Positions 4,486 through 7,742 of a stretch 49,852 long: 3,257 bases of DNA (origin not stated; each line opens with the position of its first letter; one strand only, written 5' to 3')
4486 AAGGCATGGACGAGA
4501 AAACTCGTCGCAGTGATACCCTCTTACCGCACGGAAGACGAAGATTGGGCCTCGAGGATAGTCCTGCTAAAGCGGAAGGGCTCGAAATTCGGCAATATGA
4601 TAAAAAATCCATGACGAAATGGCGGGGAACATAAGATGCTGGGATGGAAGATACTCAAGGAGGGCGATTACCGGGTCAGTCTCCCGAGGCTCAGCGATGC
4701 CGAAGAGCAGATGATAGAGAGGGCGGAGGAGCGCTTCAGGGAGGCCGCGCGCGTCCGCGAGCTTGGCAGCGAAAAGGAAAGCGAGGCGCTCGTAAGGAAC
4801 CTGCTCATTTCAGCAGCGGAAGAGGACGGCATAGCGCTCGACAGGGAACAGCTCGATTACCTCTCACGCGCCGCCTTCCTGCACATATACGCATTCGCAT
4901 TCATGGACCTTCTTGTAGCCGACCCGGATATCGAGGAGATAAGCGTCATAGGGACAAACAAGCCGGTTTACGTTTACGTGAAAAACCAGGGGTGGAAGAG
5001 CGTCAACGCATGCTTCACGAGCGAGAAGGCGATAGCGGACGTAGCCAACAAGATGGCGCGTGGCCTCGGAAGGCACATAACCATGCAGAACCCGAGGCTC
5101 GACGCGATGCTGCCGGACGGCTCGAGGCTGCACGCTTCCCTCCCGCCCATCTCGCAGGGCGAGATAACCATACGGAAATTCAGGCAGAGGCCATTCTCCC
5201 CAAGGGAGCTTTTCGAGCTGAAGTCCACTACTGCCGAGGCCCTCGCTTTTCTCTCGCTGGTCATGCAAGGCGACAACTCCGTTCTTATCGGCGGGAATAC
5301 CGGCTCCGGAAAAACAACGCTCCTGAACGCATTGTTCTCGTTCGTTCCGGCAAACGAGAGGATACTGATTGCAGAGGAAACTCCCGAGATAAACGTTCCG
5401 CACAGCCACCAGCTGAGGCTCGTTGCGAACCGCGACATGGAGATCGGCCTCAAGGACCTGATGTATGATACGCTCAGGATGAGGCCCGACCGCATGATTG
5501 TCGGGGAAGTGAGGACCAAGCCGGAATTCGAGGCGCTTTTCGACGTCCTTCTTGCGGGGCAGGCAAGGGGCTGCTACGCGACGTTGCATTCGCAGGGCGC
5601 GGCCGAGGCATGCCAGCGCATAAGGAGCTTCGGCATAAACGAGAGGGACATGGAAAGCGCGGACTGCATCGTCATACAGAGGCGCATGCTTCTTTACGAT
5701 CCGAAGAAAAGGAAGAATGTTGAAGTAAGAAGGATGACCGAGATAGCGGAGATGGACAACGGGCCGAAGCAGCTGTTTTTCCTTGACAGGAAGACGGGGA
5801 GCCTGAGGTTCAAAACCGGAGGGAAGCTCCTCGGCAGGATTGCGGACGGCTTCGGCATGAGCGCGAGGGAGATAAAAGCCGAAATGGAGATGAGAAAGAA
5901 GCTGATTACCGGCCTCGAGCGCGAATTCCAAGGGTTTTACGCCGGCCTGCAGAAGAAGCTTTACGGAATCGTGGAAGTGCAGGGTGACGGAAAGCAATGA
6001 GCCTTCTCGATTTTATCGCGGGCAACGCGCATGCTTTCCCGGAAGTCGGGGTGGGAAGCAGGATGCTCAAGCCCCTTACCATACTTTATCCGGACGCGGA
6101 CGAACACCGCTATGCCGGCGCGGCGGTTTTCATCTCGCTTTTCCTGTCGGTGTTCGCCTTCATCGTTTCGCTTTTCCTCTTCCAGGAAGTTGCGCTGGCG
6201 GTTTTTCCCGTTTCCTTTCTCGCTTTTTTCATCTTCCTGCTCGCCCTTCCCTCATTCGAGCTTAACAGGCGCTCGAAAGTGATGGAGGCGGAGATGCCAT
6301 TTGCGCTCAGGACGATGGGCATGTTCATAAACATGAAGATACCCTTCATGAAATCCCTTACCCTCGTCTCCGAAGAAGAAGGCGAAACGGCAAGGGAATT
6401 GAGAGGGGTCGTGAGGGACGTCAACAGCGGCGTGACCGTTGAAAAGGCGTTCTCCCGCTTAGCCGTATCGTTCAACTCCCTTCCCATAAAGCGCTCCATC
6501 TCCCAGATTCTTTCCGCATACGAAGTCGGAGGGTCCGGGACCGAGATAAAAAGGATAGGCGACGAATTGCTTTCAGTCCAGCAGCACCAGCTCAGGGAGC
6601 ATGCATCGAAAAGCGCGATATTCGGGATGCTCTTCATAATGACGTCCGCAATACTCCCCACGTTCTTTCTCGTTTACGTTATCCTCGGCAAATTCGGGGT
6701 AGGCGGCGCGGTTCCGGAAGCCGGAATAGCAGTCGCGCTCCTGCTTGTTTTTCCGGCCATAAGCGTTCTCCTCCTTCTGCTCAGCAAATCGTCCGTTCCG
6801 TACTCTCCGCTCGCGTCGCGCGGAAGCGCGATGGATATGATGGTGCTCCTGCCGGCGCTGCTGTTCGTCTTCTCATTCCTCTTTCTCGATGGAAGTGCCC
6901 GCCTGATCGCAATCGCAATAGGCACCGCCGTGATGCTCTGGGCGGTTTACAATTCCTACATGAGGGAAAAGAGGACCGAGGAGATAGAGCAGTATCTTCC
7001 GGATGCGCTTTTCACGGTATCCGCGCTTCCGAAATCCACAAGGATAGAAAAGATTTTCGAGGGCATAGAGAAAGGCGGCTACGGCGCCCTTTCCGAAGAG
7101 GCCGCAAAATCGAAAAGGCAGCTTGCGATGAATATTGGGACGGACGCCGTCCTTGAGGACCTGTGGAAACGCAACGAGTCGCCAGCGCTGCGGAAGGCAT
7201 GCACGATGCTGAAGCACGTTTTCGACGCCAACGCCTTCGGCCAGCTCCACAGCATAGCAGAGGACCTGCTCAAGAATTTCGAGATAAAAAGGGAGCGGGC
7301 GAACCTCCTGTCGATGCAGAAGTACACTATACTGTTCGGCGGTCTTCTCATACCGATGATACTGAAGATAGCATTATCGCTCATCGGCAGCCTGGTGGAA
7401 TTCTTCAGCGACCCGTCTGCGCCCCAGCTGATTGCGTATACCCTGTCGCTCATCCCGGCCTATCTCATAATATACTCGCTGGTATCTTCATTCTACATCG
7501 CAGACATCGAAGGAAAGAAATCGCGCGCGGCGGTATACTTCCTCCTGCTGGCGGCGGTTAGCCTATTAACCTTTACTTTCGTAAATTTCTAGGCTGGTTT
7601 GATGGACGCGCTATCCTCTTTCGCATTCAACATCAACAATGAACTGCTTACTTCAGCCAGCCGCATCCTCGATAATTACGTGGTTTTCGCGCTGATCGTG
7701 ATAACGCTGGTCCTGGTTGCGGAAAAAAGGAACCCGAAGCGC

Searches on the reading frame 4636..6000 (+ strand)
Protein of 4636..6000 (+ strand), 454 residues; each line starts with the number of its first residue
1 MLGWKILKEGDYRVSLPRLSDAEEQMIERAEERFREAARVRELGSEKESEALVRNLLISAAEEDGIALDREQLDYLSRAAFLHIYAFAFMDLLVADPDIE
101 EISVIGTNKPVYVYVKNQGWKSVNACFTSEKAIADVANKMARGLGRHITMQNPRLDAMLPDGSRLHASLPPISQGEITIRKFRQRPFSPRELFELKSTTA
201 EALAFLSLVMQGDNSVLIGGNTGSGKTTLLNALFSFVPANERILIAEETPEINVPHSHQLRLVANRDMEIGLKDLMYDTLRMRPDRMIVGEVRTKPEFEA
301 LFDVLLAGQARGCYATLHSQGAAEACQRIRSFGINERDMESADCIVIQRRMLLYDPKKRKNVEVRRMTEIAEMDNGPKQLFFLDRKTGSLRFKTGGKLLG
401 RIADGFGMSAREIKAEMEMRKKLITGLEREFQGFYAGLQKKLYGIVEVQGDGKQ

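Call 92: search_protein_families(library=pfam, proteins=[window:4636-6000:+], max_evalue=0.00001)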
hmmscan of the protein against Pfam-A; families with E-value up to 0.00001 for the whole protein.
window:4636-6000:+ (454 aa): 1 family
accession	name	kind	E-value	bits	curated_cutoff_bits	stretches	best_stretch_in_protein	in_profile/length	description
PF00437.27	T2SSE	-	3.3e-36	125.2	24.9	1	108-360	22-287/370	Type II/IV secretion system protein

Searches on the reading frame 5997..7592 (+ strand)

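Call 92: search_protein_families(library=pfam, proteins=[window:5997-7592:+], max_evalue=0.00001)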
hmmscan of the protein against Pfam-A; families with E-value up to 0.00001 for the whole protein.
window:5997-7592:+ (531 aa): 1 family
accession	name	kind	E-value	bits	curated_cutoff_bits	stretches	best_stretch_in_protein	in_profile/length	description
PF00482.28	T2SSF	-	1.1e-10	42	25.2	1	103-228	1-124/125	Type II secretion system (T2SS), protein F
